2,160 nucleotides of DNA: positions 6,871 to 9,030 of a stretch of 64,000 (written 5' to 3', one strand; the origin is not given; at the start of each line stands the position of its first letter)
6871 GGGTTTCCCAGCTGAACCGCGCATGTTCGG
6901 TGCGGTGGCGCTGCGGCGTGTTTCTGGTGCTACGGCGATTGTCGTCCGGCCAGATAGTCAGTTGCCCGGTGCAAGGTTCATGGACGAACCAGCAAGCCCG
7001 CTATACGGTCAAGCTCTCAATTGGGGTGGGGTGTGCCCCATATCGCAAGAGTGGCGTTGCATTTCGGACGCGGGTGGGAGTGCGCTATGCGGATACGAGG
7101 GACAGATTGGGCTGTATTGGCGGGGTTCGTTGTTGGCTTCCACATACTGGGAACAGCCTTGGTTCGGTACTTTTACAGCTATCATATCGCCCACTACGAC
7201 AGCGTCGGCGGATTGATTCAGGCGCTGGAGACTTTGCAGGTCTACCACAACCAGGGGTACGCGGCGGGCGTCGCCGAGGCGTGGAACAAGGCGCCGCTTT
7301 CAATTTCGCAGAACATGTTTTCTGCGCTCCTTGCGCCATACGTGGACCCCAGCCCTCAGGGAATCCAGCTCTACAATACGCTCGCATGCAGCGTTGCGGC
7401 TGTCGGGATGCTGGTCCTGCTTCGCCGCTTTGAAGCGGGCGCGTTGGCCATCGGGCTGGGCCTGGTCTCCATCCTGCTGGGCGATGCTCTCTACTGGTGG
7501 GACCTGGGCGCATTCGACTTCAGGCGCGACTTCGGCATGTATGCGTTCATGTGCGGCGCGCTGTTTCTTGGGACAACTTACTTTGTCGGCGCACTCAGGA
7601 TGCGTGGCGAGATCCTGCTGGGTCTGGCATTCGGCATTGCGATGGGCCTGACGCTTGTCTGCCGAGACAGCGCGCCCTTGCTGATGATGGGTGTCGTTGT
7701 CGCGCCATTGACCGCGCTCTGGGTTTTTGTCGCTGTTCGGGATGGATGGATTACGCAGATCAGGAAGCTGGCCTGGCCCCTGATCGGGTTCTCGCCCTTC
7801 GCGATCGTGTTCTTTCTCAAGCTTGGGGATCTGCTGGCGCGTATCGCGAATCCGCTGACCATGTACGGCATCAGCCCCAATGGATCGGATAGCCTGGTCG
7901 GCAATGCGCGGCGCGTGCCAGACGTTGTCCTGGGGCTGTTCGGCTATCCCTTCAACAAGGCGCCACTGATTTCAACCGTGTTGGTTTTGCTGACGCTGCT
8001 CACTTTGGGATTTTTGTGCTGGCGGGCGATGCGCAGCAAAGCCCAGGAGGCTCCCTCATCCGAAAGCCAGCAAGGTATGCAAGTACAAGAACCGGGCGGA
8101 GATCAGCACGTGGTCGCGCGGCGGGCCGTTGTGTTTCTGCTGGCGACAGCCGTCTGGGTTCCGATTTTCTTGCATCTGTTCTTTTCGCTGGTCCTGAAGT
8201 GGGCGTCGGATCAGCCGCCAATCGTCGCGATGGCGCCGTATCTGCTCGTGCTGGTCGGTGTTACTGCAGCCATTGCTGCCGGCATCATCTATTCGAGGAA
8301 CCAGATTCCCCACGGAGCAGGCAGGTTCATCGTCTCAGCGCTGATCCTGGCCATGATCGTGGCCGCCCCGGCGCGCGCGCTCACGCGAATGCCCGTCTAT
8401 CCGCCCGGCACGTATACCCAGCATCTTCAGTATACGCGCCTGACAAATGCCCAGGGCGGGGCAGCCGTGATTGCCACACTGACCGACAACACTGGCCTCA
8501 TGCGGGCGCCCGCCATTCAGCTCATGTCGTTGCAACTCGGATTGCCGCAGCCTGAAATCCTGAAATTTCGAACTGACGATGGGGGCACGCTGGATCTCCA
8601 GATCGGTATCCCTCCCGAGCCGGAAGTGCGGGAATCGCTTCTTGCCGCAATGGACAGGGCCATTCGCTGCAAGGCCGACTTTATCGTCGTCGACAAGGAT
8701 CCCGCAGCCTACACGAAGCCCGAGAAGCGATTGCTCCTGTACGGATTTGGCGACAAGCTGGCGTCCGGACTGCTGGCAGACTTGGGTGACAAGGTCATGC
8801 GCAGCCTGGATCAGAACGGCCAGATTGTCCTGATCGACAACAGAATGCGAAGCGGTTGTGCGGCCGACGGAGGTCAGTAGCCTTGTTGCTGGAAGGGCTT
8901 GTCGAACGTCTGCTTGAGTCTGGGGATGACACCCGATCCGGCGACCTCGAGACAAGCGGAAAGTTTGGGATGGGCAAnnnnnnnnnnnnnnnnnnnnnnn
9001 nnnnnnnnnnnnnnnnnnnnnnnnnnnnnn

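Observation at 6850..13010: gtr/arn-like three-component module predicted to build and use a polyprenyl-P-linked 4-acetamido-4,6-dideoxyhexose, inserted between rmlDB and rmlAC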

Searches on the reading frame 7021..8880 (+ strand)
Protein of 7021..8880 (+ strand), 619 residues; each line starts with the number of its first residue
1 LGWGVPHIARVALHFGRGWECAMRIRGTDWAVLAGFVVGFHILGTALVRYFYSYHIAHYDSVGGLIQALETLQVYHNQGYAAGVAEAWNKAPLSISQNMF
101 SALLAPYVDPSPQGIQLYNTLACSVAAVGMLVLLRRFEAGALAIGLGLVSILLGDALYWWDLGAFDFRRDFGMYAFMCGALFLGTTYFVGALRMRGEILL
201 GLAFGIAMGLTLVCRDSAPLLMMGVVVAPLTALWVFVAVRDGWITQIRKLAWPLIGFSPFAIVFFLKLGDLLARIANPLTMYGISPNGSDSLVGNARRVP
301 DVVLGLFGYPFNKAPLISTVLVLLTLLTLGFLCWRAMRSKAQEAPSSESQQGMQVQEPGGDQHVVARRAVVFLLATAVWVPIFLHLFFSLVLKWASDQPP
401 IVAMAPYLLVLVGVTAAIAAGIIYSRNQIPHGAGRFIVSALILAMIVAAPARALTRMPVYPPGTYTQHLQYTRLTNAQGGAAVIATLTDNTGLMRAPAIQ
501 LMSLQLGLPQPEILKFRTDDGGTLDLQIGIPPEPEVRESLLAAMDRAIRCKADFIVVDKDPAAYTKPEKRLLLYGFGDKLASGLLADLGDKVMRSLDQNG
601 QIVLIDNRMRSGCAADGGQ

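Call 3: search_protein_families(library=pfam, proteins=[window:7021-8880:+], max_evalue=0.01)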
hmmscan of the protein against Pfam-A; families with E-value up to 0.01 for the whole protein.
window:7021-8880:+ (619 aa): 0 families

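Call 4: search_protein_families(library=ncbifam, proteins=[window:7021-8880:+], max_evalue=0.01)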
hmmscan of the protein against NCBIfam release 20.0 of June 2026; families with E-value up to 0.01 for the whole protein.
window:7021-8880:+ (619 aa): 0 families

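Call 8: search_solved_structures(query=window:7087-8880:+, max_evalue=10)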
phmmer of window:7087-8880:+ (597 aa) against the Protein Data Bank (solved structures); distinct sequences matched with E-value up to 10: 1.
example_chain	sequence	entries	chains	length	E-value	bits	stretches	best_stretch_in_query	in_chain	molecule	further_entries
9xwa_A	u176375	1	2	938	2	10.2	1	59-97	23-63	Aminopeptidase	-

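Call 11: find_homologous_proteins(query=window:7087-8880:+, max_evalue=0.001)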
Query window:7087-8880:+ (597 aa): 8 proteins with E <= 0.001 among 8000 candidates.
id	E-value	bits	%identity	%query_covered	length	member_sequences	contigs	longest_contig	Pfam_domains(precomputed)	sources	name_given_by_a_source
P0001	0.0e+0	1327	100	100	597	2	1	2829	-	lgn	-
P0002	2.0e-230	785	58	99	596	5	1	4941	-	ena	-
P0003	2.1e-230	785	59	99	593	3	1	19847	-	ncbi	-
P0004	1.1e-229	782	58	99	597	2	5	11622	-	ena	-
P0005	2.9e-226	771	58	99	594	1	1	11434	-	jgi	jgi:hypothetical protein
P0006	6.2e-223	760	57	99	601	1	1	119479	-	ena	-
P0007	3.0e-139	484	44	97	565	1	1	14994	-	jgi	jgi:hypothetical protein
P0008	5.7e-138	479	44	99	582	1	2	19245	-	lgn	-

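Call 15: find_related_loci(query=A1, collection=genome_contigs, flank=10000)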
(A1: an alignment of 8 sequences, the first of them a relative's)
Query A1 (597 aa) in genome_contigs; peptide patterns used: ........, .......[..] (x = any residue, [..] = any of these).
176 stretches matched a pattern, but none encodes a relative of the query by tblastn (E <= 1e-3).

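Call 16: find_encoding_contigs(protein=P0006, flank=10000, max_places=3)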
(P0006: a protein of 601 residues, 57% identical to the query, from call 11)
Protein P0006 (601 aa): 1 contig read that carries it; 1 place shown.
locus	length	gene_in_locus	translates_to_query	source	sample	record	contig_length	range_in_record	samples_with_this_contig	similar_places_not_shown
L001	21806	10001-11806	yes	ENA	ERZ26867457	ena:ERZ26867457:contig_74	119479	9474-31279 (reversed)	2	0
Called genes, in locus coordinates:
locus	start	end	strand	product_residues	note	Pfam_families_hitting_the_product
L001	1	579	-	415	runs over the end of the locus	PF01370:Epimerase, PF04321:RmlD_sub_bind (weak), PF07993:NAD_binding_4 (faint)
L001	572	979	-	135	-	PF04138:GtrA_DPMS_TM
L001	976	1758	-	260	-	PF08241:Methyltransf_11, PF13649:Methyltransf_25 (weak)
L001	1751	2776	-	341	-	PF00535:Glycos_transf_2, PF13641:Glyco_tranf_2_3 (weak)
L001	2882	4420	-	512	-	-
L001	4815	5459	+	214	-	-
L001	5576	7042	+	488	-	PF00171:Aldedh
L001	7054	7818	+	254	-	PF02348:CTP_transf_3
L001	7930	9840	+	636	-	PF00456:Transketolase_N, PF09364:XFP_N (weak), PF13292:DXP_synthase_N, PF00676:E1_dh, PF02779:Transket_pyr, PF02780:Transketolase_C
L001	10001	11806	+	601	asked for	-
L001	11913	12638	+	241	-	-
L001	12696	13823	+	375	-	PF01041:DegT_DnrJ_EryC1, PF00155:Aminotran_1_2 (weak), PF00266:Aminotran_5 (weak)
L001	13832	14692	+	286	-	PF13489:Methyltransf_23, PF08241:Methyltransf_11, PF08242:Methyltransf_12, PF13649:Methyltransf_25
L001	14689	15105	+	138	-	PF04138:GtrA_DPMS_TM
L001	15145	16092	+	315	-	PF00535:Glycos_transf_2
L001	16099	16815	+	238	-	PF00583:Acetyltransf_1 (weak)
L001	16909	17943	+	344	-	PF00106:adh_short (weak), PF01073:3Beta_HSD, PF01370:Epimerase, PF02719:Polysacc_synt_2, PF04321:RmlD_sub_bind, PF07993:NAD_binding_4 (faint), PF16363:GDP_Man_Dehyd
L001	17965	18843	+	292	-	PF00483:NTP_transferase, PF12804:NTP_transf_3 (weak)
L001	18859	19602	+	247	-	PF05050:Methyltransf_21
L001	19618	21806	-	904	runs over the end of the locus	PF05050:Methyltransf_21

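Call 17: find_encoding_contigs(protein=P0003, flank=10000, max_places=3)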
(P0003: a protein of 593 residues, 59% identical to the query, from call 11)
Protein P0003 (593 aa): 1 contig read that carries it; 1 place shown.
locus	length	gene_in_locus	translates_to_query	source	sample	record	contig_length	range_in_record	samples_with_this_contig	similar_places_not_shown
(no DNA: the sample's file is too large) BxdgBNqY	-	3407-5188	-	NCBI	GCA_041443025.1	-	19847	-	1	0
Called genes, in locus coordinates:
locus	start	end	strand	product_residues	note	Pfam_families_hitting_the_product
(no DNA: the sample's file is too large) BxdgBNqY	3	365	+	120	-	?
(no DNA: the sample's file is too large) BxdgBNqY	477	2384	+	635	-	PF00456:Transketolase_N, PF09364:XFP_N (weak), PF13292:DXP_synthase_N, PF00676:E1_dh (weak), PF02779:Transket_pyr, PF02780:Transketolase_C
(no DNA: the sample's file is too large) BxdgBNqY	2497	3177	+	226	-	PF05050:Methyltransf_21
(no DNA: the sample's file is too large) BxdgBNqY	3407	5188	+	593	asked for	-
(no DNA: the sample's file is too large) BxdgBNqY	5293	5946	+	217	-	-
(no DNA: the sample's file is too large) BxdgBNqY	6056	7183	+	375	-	PF01041:DegT_DnrJ_EryC1, PF00155:Aminotran_1_2 (weak), PF00266:Aminotran_5 (weak)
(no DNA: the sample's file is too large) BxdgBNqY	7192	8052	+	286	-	PF13489:Methyltransf_23, PF08241:Methyltransf_11, PF08242:Methyltransf_12, PF13649:Methyltransf_25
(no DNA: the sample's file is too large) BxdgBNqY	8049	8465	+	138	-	PF04138:GtrA_DPMS_TM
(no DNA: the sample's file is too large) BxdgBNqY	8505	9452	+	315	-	PF00535:Glycos_transf_2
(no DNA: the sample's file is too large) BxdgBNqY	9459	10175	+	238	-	PF00583:Acetyltransf_1 (weak)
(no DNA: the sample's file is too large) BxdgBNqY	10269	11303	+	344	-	PF00106:adh_short (faint), PF01073:3Beta_HSD, PF01370:Epimerase, PF02719:Polysacc_synt_2, PF04321:RmlD_sub_bind, PF07993:NAD_binding_4 (faint), PF16363:GDP_Man_Dehyd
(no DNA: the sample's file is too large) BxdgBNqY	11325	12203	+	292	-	PF00483:NTP_transferase, PF12804:NTP_transf_3 (weak)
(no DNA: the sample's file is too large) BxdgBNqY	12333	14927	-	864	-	PF02475:TRM5-TYW2_MTfase (faint), PF05050:Methyltransf_21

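Call 18: find_encoding_contigs(protein=P0007, flank=10000, max_places=3)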
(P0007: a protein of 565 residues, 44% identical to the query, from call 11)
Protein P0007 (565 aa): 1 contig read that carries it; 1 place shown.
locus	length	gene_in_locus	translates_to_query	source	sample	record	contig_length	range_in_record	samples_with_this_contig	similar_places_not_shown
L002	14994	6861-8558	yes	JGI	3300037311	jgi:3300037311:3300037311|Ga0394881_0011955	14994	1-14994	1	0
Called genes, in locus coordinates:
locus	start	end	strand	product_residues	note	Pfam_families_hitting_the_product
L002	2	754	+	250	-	?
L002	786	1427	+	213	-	PF05050:Methyltransf_21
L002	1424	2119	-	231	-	PF13489:Methyltransf_23, PF08241:Methyltransf_11, PF08242:Methyltransf_12 (weak), PF13649:Methyltransf_25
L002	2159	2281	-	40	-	-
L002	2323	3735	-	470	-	PF10983:DUF2793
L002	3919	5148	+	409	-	PF00155:Aminotran_1_2, PF01041:DegT_DnrJ_EryC1, PF00266:Aminotran_5 (weak)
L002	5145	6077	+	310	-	PF00535:Glycos_transf_2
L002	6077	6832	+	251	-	PF13302:Acetyltransf_3 (weak), PF00583:Acetyltransf_1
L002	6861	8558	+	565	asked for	-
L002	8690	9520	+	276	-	PF13489:Methyltransf_23, PF08241:Methyltransf_11, PF08242:Methyltransf_12 (weak), PF13649:Methyltransf_25 (weak)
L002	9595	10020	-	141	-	PF04138:GtrA_DPMS_TM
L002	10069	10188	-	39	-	-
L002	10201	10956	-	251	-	PF00483:NTP_transferase, PF12804:NTP_transf_3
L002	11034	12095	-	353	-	PF00106:adh_short (faint), PF01073:3Beta_HSD, PF01370:Epimerase, PF02719:Polysacc_synt_2, PF04321:RmlD_sub_bind, PF07993:NAD_binding_4, PF16363:GDP_Man_Dehyd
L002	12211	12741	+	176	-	-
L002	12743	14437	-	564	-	-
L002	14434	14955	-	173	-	PF02780:Transketolase_C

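Call 19: find_encoding_contigs(protein=P0008, flank=10000, max_places=3)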
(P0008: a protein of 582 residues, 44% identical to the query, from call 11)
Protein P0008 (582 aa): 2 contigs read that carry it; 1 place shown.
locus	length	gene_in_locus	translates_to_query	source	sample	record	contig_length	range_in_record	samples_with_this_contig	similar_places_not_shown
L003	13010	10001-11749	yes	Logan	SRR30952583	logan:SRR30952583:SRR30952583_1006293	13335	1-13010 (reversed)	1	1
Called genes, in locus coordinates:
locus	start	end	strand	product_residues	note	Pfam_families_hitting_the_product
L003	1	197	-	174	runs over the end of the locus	?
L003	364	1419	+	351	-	PF00535:Glycos_transf_2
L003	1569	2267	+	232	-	PF05050:Methyltransf_21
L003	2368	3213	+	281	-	PF01061:ABC2_membrane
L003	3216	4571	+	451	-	PF00005:ABC_tran, PF13304:AAA_21 (faint), PF14524:Wzt_C (weak)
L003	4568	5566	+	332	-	-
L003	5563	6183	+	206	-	PF05050:Methyltransf_21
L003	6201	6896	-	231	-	PF13489:Methyltransf_23 (weak), PF08241:Methyltransf_11, PF08242:Methyltransf_12 (weak), PF13649:Methyltransf_25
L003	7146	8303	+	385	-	PF01041:DegT_DnrJ_EryC1, PF00155:Aminotran_1_2 (weak)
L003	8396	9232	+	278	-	PF00535:Glycos_transf_2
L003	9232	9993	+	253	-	PF13302:Acetyltransf_3 (weak), PF00583:Acetyltransf_1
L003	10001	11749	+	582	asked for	-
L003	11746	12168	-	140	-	PF04138:GtrA_DPMS_TM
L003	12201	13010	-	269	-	?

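Call 26: predict_structure(alignment_id=A1)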
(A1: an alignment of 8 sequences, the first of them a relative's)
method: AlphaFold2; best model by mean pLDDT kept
length: 597 residues; sequences in the alignment: 8
mean_pLDDT: 57.8   pTM: 0.61
mean pLDDT of the five models: 57.8, 55.0, 51.4, 49.2, 38.1
residues with pLDDT >= 90: 35; 70-90: 188; 50-70: 106; < 50: 268
segments of 3 or more residues with pLDDT < 50: 30-41, 84-88, 137-146, 254-294, 322-337, 371-387, 430-518, 521-597
pLDDT, mean of each block of 10 residues (from residue 1): 77 83 61 39 56 68 66 53 50 71 89 85 81 55 51 86 83 77 87 67 87 88 87 87 71 46 38 32 31 55 79 80 41 43 84 84 64 38 50 85 82 78 61 37 26 27 29 41 42 37 38 47 44 35 31 32 30 27 27 31
secondary structure, 60 per line:
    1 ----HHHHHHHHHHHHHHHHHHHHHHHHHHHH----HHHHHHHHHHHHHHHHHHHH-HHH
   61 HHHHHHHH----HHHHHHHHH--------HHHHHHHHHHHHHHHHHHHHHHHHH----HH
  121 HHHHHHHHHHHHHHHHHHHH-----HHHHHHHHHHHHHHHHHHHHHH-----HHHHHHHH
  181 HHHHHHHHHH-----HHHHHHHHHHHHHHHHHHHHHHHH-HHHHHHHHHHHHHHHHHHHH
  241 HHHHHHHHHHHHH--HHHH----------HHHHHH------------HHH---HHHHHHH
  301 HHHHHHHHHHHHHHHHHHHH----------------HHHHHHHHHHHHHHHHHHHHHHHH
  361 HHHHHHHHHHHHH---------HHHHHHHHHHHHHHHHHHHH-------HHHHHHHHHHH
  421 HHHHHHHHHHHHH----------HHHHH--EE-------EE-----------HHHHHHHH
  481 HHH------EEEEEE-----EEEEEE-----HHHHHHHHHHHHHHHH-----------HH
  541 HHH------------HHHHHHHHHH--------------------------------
elements in order: H5-32 H37-56 H58-68 H73-81 H90-114 H119-140 H146-167 H173-190 H196-219 H221-253 H256-259 H270-275 H294-320 H337-373 H383-402 H410-433 H444-448 H473-483 E490-495 E501-506 H512-527 H539-543 H556-565

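Call 28: search_protein_representatives(alignment_id=A1)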
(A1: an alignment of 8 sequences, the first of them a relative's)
Query: 8 sequences, 596 profile positions. Proteins with E-value up to 0.001 (for the whole library): 84; up to 1e-10: 61; up to 1e-30: 27. The best 84 are listed.
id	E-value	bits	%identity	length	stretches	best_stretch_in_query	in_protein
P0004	0.0e+00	1116.6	-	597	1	1-596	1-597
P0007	2.6e-281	950.7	-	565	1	10-593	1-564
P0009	2.7e-171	587.4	-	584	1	4-595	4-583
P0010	2.3e-103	363.0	-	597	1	13-592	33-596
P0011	1.2e-101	357.3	-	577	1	5-594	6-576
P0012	7.0e-93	328.4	-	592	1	13-594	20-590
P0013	9.2e-89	314.8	-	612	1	12-594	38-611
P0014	3.1e-86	306.5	-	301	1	285-594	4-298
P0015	2.6e-80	286.9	-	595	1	10-593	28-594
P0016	8.0e-80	285.3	-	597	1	10-594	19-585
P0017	1.6e-79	284.3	-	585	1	7-592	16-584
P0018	3.7e-79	283.1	-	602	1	13-593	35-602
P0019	4.7e-76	272.8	-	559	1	25-594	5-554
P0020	9.1e-75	268.6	-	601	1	12-595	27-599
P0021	2.0e-73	264.2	-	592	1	10-594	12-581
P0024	2.2e-49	184.8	-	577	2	4-309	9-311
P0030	1.4e-33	132.6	-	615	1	13-589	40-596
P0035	2.0e-29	118.9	-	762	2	8-213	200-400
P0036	1.2e-27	113.0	-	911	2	12-265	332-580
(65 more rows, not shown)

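Call 29: fold_search(model_id=the predicted structure, library=pdb)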
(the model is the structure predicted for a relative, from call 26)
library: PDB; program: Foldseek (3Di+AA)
matches with E <= 10: 582; with E <= 0.001: 0
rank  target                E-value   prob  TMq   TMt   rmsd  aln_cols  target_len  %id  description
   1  9dlf_C                1.1e-03  1.00  0.36  0.36  10.0       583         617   14  Arabinosyltransferase AftB in complex with Fab_B3 (released 2025-06-25)
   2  6m20_B                4.9e-03  0.54  0.12  0.13  27.0       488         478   12  Crystal structure of Plasmodium falciparum hexose transporter PfHT1 bound with glucose (released 2020-09-09)
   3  6m20_C                6.6e-03  0.51  0.12  0.14  27.2       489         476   12  Crystal structure of Plasmodium falciparum hexose transporter PfHT1 bound with glucose (released 2020-09-09)
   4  7n98                  1.0e-02  0.35  0.12  0.14  26.3       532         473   12  Cryo-EM structure of MFSD2A (released 2021-08-04)
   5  7oix_B                1.1e-02  0.38  0.12  0.14  25.8       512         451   14  Structure of thermostable human MFSD2A in complex with thermostable human Sync2 (released 2022-06-01)
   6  4zwb_A                1.2e-02  0.30  0.11  0.13  28.0       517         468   11  Crystal structure of maltose-bound human GLUT3 in the outward-occluded conformation at 2.4 angstrom (released 2015-07-22)
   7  6rw3_A                1.2e-02  0.47  0.12  0.15  25.9       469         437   12  The molecular basis for sugar import in malaria parasites. (released 2020-01-29)
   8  7zlg_A                1.5e-02  1.00  0.35  0.32  13.2       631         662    9  Cryo-EM structure of C-mannosyltransferase CeDPY19, in complex with acceptor peptide and bound to CMT2-Fab and anti-Fa (released 2023-01-11)
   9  5f15                  1.5e-02  0.99  0.31  0.33  12.7       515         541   14  Crystal Structure of ArnT from Cupriavidus metallidurans bound to Undecaprenyl phosphate (released 2016-02-17)
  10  9hkk_A                1.6e-02  0.41  0.12  0.14  27.3       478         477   12  Structure of the malarial hexose transporter 1 (PfHT1) in complex with 2,5-anhydro-D-mannitol. (released 2025-12-17)
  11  7spt                  2.1e-02  0.35  0.13  0.15  27.3       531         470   11  Crystal structure of exofacial state human glucose transporter GLUT3 (released 2022-05-18)
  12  7sps_A                2.2e-02  0.30  0.13  0.15  26.6       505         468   11  Crystal structure of human glucose transporter GLUT3 bound with exofacial inhibitor SA47 (released 2022-05-18)
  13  6m20_A                2.2e-02  0.25  0.11  0.12  27.3       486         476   12  Crystal structure of Plasmodium falciparum hexose transporter PfHT1 bound with glucose (released 2020-09-09)
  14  5c65_B                2.3e-02  0.28  0.12  0.15  27.1       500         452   12  Structure of the human glucose transporter GLUT3 / SLC2A3 (released 2015-07-08)
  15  6p25_B                2.5e-02  1.00  0.23  0.21   8.1       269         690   18  Structure of S. cerevisiae protein O-mannosyltransferase Pmt1-Pmt2 complex bound to the sugar donor and a peptide acce (released 2019-07-10)
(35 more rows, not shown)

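Call 32: search_protein_families(library=pfam, alignment_id=A2, max_evalue=0.01)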
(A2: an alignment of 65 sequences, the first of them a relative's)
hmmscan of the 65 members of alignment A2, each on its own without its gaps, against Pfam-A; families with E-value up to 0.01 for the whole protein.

A. member 1, P0001 (597 aa): 0 families

B. families by the number of members that match (of 65 scanned): 4 families
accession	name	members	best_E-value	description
PF03629.24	SASA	1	1.9e-10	Carbohydrate esterase, sialic acid-specific acetylesterase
PF09178.16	MGTA_C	1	0.00041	4-alpha-glucanotransferase, C-terminal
PF11992.13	TgpA_N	1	0.0027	TgpA N-terminal domain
PF00822.25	PMP22_Claudin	1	0.008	PMP-22/EMP/MP20/Claudin family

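Call 33: search_solved_structures(query=A2, max_evalue=10)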
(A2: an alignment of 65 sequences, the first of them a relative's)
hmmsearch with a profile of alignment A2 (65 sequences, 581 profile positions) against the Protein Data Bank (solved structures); distinct sequences matched with E-value up to 10: 7.
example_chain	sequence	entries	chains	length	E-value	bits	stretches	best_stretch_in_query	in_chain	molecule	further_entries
2bg9_A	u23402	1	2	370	0.31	12.8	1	332-449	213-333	ACETYLCHOLINE RECEPTOR PROTEIN, ALPHA CHAIN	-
7uea_C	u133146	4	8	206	0.49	12.1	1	326-417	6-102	Cytochrome c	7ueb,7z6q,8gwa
8bbn_H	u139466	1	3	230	1.2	10.8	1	34-58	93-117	BA.2-10 heavy chain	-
6emo_A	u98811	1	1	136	1.3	10.7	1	481-552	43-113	PC4 and SFRS1-interacting protein,LEDGF/p75 IBD-JPO2 M1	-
6ncl_a4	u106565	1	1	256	2.2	10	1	327-389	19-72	P7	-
7n8o_Z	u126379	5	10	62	2.2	9.9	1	296-348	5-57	Photosystem II reaction center protein Z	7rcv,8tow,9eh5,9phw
9qqs_A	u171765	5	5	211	3.5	9.3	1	290-384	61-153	Modulator of smoothened protein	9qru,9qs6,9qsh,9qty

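Call 38: predict_structure(alignment_id=A2)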
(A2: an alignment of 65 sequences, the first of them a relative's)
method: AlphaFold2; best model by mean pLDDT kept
length: 597 residues; sequences in the alignment: 65
mean_pLDDT: 94.6   pTM: 0.93
mean pLDDT of the five models: 94.6, 94.0, 94.0, 93.8, 93.6
residues with pLDDT >= 90: 543; 70-90: 32; 50-70: 20; < 50: 2
segments of 3 or more residues with pLDDT < 50: none
pLDDT, mean of each block of 10 residues (from residue 1): 94 98 97 86 96 98 96 96 97 97 99 97 98 94 95 98 97 97 98 96 98 97 97 98 96 92 88 96 89 96 98 95 64 66 97 98 96 92 96 98 96 98 97 92 97 97 94 96 96 96 96 97 98 98 95 98 98 96 97 63
secondary structure, 60 per line:
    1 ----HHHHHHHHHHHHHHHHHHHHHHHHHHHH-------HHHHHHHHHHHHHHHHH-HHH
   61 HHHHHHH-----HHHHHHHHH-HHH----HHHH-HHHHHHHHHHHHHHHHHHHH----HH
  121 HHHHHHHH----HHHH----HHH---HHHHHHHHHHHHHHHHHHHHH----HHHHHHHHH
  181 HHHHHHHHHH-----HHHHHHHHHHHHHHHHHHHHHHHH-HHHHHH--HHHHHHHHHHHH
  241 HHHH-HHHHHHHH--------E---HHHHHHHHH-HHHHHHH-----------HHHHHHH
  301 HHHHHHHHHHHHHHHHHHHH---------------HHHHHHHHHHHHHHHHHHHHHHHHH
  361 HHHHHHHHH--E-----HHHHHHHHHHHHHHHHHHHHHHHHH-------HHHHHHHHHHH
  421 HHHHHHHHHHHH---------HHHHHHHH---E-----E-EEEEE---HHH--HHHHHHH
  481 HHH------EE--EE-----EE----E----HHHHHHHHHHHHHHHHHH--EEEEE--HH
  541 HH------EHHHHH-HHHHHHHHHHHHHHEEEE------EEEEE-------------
elements in order: H5-32 H40-56 H58-67 H73-81 H90-93 H95-114 H119-128 H133-136 H147-167 H172-190 H196-219 H221-226 H229-244 H246-253 H266-274 H276-282 H294-320 H336-369 H378-402 H410-432 H442-449 E461-465 H474-483 H512-529 E532-536 H539-542 H550-554 H556-569 E570-573 E580-584
